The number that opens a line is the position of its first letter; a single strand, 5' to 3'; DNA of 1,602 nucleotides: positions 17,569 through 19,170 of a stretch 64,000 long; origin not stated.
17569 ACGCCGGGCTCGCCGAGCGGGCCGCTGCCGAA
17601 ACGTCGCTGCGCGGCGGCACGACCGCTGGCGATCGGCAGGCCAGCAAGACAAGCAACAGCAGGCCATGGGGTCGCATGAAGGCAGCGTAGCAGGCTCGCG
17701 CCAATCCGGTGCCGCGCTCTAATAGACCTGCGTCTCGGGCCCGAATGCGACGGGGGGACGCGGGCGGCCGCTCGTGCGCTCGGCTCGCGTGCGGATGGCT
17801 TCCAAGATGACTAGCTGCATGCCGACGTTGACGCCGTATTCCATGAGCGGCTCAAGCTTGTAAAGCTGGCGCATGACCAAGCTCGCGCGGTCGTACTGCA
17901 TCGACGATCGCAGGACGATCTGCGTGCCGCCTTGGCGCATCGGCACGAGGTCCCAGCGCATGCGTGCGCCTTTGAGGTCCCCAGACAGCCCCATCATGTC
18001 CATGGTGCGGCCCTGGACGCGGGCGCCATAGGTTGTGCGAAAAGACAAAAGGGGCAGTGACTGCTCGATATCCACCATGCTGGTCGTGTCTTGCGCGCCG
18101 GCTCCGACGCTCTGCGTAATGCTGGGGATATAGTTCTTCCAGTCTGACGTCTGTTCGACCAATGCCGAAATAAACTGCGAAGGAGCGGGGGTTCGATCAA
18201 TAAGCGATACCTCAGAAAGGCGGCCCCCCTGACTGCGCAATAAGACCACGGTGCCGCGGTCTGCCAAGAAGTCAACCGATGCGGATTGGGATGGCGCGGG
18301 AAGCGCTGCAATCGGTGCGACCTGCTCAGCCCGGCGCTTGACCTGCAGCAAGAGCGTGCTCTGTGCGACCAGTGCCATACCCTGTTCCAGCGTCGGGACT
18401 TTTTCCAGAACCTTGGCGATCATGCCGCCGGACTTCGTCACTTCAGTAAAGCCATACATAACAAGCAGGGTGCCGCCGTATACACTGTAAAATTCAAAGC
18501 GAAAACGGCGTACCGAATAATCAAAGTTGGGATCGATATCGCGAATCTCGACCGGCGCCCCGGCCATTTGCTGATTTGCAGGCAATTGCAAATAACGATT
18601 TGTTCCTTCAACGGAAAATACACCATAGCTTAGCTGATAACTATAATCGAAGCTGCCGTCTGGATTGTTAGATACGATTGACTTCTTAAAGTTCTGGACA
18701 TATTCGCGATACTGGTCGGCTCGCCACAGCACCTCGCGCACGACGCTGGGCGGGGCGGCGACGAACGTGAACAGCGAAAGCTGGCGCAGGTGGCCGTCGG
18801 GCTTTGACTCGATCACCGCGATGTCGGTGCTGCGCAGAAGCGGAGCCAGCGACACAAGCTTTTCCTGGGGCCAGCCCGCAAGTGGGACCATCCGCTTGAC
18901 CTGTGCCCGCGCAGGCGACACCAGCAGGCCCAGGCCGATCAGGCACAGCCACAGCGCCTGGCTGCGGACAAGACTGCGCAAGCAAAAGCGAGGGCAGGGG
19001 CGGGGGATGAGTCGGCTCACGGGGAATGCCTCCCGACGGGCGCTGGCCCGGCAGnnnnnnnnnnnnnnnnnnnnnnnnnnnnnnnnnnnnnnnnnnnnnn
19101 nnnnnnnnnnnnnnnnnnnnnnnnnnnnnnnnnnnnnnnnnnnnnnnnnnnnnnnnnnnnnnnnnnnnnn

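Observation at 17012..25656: Candidate undescribed amino-glycolipid synthesis and export cluster (flippase-like + MMPL/RND + GT4 + methyltransferase + NodB deacetylase + secreted tandem-SRPBCC protein + lipoprotein)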

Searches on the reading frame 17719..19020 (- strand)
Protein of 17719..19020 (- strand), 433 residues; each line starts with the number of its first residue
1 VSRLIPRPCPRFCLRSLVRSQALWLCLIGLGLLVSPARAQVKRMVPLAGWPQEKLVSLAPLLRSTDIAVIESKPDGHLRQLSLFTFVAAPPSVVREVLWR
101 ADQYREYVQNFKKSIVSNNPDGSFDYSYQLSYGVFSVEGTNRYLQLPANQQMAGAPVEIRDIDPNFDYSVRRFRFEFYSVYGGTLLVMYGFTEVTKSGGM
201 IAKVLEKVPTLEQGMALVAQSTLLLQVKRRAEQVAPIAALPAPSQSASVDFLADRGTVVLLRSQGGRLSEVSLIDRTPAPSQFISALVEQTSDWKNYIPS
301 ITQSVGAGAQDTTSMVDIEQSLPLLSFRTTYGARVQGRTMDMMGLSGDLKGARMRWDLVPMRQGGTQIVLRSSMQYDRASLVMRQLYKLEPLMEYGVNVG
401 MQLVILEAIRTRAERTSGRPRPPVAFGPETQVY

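Call 5: search_protein_families(library=pfam, proteins=[window:17719-19020:-], max_evalue=0.01)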
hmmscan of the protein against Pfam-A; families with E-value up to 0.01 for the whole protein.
window:17719-19020:- (433 aa): 0 families

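Call 6: search_protein_families(library=ncbifam, proteins=[window:17719-19020:-], max_evalue=0.01)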
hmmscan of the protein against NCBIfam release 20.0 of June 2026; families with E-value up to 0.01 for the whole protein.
window:17719-19020:- (433 aa): 0 families

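Call 10: find_related_loci(query=window:17719-19020:-, collection=genome_contigs, flank=10000)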
Query window:17719-19020:- (433 aa) in genome_contigs; peptide patterns used: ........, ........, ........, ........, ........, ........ (x = any residue, [..] = any of these).
89 stretches matched a pattern; 3 encode a relative of the query (tblastn E <= 1e-3); 3 distinct loci.
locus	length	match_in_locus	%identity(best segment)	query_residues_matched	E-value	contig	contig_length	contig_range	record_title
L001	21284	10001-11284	98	6-433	0e+0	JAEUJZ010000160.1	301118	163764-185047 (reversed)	MAG: Myxococcales bacterium isolate new MAG-82 k141_588073, whole genome shotgun sequence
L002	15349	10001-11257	52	8-421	7e-137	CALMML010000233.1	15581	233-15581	MAG TPA_asm: uncultured Myxococcales bacterium isolate SRR5676451_bin.61_CONCOCT_v1.1_MAG genome assembly, contig: ERZ72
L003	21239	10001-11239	52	8-415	1e-132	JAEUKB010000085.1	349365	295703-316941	MAG: Myxococcales bacterium isolate new MAG-84 k141_3170962, whole genome shotgun sequence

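Call 14: find_homologous_proteins(query=window:17719-19020:-, max_evalue=0.001)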
Query window:17719-19020:- (433 aa): 40 proteins with E <= 0.001 among 8000 candidates.
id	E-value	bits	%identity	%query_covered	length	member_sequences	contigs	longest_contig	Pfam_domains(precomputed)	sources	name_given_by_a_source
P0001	4.2e-277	936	97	100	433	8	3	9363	-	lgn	-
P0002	5.0e-225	765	82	99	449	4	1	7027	-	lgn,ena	-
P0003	2.5e-224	762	82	96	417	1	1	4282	-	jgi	jgi:hypothetical protein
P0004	2.5e-222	756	79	99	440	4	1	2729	-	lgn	-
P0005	1.8e-210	717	79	92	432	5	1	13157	-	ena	-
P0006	3.5e-148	512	58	96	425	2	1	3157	-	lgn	-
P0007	9.3e-147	507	55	100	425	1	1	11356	-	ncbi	-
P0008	6.6e-145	501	54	98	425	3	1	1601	-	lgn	-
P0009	4.2e-142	492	55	91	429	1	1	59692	-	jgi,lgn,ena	-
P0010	8.5e-134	464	53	93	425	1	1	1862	-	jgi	jgi:hypothetical protein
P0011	1.1e-131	457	58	86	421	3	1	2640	-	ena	-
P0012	4.4e-131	455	52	97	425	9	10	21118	-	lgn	-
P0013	1.8e-129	450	54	94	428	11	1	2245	-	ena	-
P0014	3.5e-128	446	52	94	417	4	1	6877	-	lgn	-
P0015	5.1e-128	445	56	86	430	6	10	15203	-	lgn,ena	-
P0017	3.0e-125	436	52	91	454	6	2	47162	-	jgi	jgi:ribosome-associated toxin RatA of RatAB toxin-antitoxin module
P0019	1.2e-124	434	52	94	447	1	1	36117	-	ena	-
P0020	1.1e-122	428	50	93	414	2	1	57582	PF03364.26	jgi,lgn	-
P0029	4.0e-104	367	45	94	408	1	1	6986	PF03364.26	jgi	jgi:hypothetical protein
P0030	2.4e-96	341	44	91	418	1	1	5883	PF03364.26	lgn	-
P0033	7.1e-90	320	45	85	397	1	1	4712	PF03364.26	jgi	jgi:hypothetical protein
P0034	9.3e-89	316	44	84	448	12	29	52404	-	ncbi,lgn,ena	-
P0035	2.1e-88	315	41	91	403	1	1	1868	PF03364.26,PF10604.16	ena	-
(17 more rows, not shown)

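Call 17: find_related_loci(query=A1, collection=genome_contigs, flank=10000)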
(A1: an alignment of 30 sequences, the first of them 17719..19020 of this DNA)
Query A1 (433 aa) in genome_contigs; peptide patterns used: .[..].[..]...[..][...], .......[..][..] (x = any residue, [..] = any of these).
138 stretches matched a pattern; 19 encode a relative of the query (tblastn E <= 1e-3); 19 distinct loci.
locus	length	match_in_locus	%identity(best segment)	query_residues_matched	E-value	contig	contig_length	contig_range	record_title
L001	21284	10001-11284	98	6-433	0e+0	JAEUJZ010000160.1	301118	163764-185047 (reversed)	MAG: Myxococcales bacterium isolate new MAG-82 k141_588073, whole genome shotgun sequence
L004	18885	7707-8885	55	40-433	2e-136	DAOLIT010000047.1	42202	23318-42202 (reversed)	MAG TPA_asm: Pseudomonadota bacterium isolate AMR_MDS_0291 NODE_110_length_42202_cov_12.013904, whole genome shotgun seq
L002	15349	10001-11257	52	8-421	4e-136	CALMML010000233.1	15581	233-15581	MAG TPA_asm: uncultured Myxococcales bacterium isolate SRR5676451_bin.61_CONCOCT_v1.1_MAG genome assembly, contig: ERZ72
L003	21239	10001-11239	52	8-415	7e-132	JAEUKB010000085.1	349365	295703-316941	MAG: Myxococcales bacterium isolate new MAG-84 k141_3170962, whole genome shotgun sequence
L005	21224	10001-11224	48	19-415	8e-125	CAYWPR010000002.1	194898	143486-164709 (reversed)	MAG TPA_asm: uncultured Myxococcales bacterium isolate SRP189682_co2_70 genome assembly, contig: NODE_17_length_194898_c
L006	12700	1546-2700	49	37-420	2e-114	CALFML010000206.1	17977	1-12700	MAG TPA_asm: uncultured Myxococcales bacterium isolate SRR6231182_bin.80_CONCOCT_v1.1_MAG genome assembly, contig: ERZ65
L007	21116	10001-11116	51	45-415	9e-114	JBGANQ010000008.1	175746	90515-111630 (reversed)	MAG: Polyangia bacterium isolate MAG_MBR_H10.6 MBRH10-6_opera_contig_355, whole genome shotgun sequence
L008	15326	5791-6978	43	16-418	2e-106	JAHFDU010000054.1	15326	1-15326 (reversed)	MAG: Myxococcales bacterium isolate nzgw252 NODE_1695_length_15327_cov_2.667039, whole genome shotgun sequence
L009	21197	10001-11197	46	26-417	7e-106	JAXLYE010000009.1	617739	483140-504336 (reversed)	MAG: Polyangia bacterium isolate STL-MYX5 C1.81.fa-9, whole genome shotgun sequence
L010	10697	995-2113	42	58-432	5e-95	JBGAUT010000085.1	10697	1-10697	MAG: Polyangia bacterium isolate MAG_MBR_AS.52 MBRAS-52_NODE_85_length_10697_cov_5.831262, whole genome shotgun sequence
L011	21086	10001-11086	42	53-415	3e-94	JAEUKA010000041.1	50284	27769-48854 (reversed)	MAG: Myxococcales bacterium isolate new MAG-83 k141_2943105, whole genome shotgun sequence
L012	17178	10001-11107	51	45-412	9e-114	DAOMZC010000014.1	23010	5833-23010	MAG TPA_asm: Pseudomonadota bacterium isolate AMR_MDS_5610 NODE_269_length_23010_cov_7.292180, whole genome shotgun sequ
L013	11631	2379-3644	41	15-417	2e-92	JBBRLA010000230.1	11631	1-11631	MAG: Polyangia bacterium isolate La1_concoct.199 LA1C_C.199_k141_2103297L_11631_cov_15.9793, whole genome shotgun sequen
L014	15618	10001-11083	40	54-422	3e-91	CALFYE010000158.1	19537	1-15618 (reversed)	MAG TPA_asm: uncultured Myxococcales bacterium isolate SRR6231182_bin.43_CONCOCT_v1.1_MAG genome assembly, contig: ERZ65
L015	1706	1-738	43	169-422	1e-67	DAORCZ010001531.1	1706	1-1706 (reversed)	MAG TPA_asm: Pseudomonadota bacterium isolate AMR_MDS_0893 NODE_81126_length_1706_cov_4.660812, whole genome shotgun seq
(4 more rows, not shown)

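Call 22: search_protein_families(library=pfam, proteins=[L007:272-1789:-, L002:13703-15190:-, L002:12221-13687:-, L002:11225-12046:-, L006:4615-6279:-, L006:10790-12673:-, L005:5489-6535:+, L008:4584-5732:+, L002:7718-8821:-, L007:1889-3655:+], max_evalue=0.001)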
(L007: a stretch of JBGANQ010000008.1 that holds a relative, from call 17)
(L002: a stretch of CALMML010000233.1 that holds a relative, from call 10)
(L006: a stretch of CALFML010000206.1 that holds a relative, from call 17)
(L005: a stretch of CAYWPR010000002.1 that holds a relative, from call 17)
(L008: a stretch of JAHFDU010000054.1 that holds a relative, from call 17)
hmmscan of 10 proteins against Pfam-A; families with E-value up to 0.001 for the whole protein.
L007:272-1789:- (505 aa): 1 family
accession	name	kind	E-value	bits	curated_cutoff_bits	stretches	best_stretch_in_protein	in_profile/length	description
PF09594.16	GT87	-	0.00015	22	25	1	140-393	1-232/237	Glycosyltransferase family 87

L002:13703-15190:- (495 aa): 2 families
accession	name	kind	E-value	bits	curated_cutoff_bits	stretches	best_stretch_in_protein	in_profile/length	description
PF00149.33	Metallophos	-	6.9e-16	59.7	21.5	1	177-391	2-189/191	Calcineurin-like phosphoesterase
PF12850.12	Metallophos_2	-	0.00056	20.4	27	0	177-261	2-60/154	Calcineurin-like phosphoesterase superfamily domain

L002:12221-13687:- (488 aa): 0 families

L002:11225-12046:- (273 aa): 1 family
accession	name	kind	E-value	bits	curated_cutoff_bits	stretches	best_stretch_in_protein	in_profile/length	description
PF01522.26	Polysacc_deac_1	-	3.1e-26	92.2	23.1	1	79-197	5-122/124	Polysaccharide deacetylase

L006:4615-6279:- (554 aa): 1 family
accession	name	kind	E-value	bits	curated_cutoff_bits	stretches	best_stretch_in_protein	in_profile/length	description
PF13231.12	PMT_2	-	1.3e-05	25.9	26.1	1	103-224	2-129/160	Dolichyl-phosphate-mannose-protein mannosyltransferase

L006:10790-12673:- (627 aa): 0 families

L005:5489-6535:+ (348 aa): 2 families
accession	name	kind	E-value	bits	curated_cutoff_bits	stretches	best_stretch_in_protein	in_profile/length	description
PF04055.27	Radical_SAM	-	3.1e-20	73.5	29.5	1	44-203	1-142/166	Radical SAM superfamily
PF13353.11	Fer4_12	-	0.00015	22.5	22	1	48-123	13-94/137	4Fe-4S single cluster domain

L008:4584-5732:+ (382 aa): 1 family
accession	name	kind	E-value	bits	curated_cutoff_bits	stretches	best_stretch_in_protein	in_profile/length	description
PF13480.13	Acetyltransf_6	-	2.2e-25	89.9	22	1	173-320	1-142/143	Acetyltransferase (GNAT) domain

L002:7718-8821:- (367 aa): 1 family
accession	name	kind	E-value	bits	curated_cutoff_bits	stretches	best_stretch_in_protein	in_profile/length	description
PF03706.18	LPG_synthase_TM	-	1.6e-22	80.8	33.4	1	80-341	3-302/302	Lysylphosphatidylglycerol synthase TM region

L007:1889-3655:+ (588 aa): 0 families

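Call 27: predict_structure(alignment_id=A1)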
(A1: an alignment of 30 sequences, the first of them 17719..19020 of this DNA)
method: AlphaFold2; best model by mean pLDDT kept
length: 433 residues; sequences in the alignment: 30
mean_pLDDT: 87.4   pTM: 0.85
mean pLDDT of the five models: 87.4, 85.9, 85.7, 84.9, 83.1
residues with pLDDT >= 90: 266; 70-90: 120; 50-70: 32; < 50: 15
segments of 3 or more residues with pLDDT < 50: 1-4, 8-15
pLDDT, mean of each block of 10 residues (from residue 1): 50 51 69 53 81 94 95 90 97 97 92 95 94 81 93 93 70 95 96 81 86 91 94 92 82 96 89 97 96 96 94 93 88 95 94 96 96 79 79 88 95 96 82 84
secondary structure, 60 per line:
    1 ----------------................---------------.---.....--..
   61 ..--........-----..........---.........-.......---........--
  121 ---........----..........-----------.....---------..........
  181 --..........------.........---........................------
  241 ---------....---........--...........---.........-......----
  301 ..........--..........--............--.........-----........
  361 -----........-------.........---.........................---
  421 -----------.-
elements in order: H17-32 H52-56 H59-62 E65-72 E78-87 H91-99 H101-107 E111-118 E124-131 E136-145 E157-161 E171-180 E183-192 H199-207 H211-234 H250-253 E257-264 E267-277 H281-289 H291-296 E301-310 E313-322 E325-336 E339-347 E353-360 E366-373 H381-389 H393-417

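Call 30: fold_search(model_id=the predicted structure, library=pdb)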
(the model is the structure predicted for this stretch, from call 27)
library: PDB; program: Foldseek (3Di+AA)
matches with E <= 10: 1646; with E <= 0.001: 265
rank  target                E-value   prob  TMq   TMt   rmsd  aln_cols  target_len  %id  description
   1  4xrt_A                6.5e-13  1.00  0.26  0.37  20.9       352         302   11  Crystal structure of the di-domain ARO/CYC StfQ from the steffimycin biosynthetic pathway (released 2015-12-02)
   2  4xrt_B                3.0e-12  1.00  0.26  0.36  20.3       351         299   12  Crystal structure of the di-domain ARO/CYC StfQ from the steffimycin biosynthetic pathway (released 2015-12-02)
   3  4xrw                  5.6e-12  1.00  0.27  0.37  22.5       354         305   11  Crystal structure of the di-domain ARO/CYC BexL from the BE-7585A biosynthetic pathway (released 2015-12-02)
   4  2d4r_C                1.7e-07  1.00  0.29  0.79   3.6       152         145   16  Crystal structure of TTHA0849 from Thermus thermophilus HB8 (released 2005-12-13)
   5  2d4r_A                1.8e-07  1.00  0.29  0.80   3.3       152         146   16  Crystal structure of TTHA0849 from Thermus thermophilus HB8 (released 2005-12-13)
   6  3qsz_B                3.3e-07  1.00  0.29  0.62   4.6       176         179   15  Crystal Structure of the STAR-related lipid transfer protein (fragment 25-204) from Xanthomonas axonopodis at the reso (released 2011-04-20)
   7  3tfz_F                7.4e-07  1.00  0.29  0.73   3.5       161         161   12  Crystal structure of Zhui aromatase/cyclase from Streptomcyes sp. R1128 (released 2011-09-14)
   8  3qsz_A                7.9e-07  1.00  0.30  0.68   3.9       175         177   15  Crystal Structure of the STAR-related lipid transfer protein (fragment 25-204) from Xanthomonas axonopodis at the reso (released 2011-04-20)
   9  3tfz_B                1.4e-06  1.00  0.30  0.73   3.5       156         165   14  Crystal structure of Zhui aromatase/cyclase from Streptomcyes sp. R1128 (released 2011-09-14)
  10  9j6i_A                1.6e-06  1.00  0.29  0.67   3.8       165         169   13  Crystal structure of the ABA receptor PYL1 in complex with DBSA compound (released 2024-09-04)
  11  5zcu_C                2.2e-06  1.00  0.26  0.63   5.1       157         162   13  Crystal structure of RCAR3:PP2C wild-type with pyrabactin (released 2019-03-06)
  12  6v04                  2.2e-06  1.00  0.30  0.42  11.2       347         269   11  DynU16 crystal structure, a putative protein in the dynemicin biosynthetic locus (released 2020-11-18)
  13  3tvq                  2.9e-06  1.00  0.27  0.69   4.3       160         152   12  Crystal structure of TCM Aro/Cyc complexed with trans-dihidroquercetin (released 2012-04-04)
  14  3tfz_C                3.3e-06  1.00  0.28  0.67   4.7       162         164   14  Crystal structure of Zhui aromatase/cyclase from Streptomcyes sp. R1128 (released 2011-09-14)
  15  3tfz_E                3.9e-06  1.00  0.30  0.75   3.6       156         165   13  Crystal structure of Zhui aromatase/cyclase from Streptomcyes sp. R1128 (released 2011-09-14)
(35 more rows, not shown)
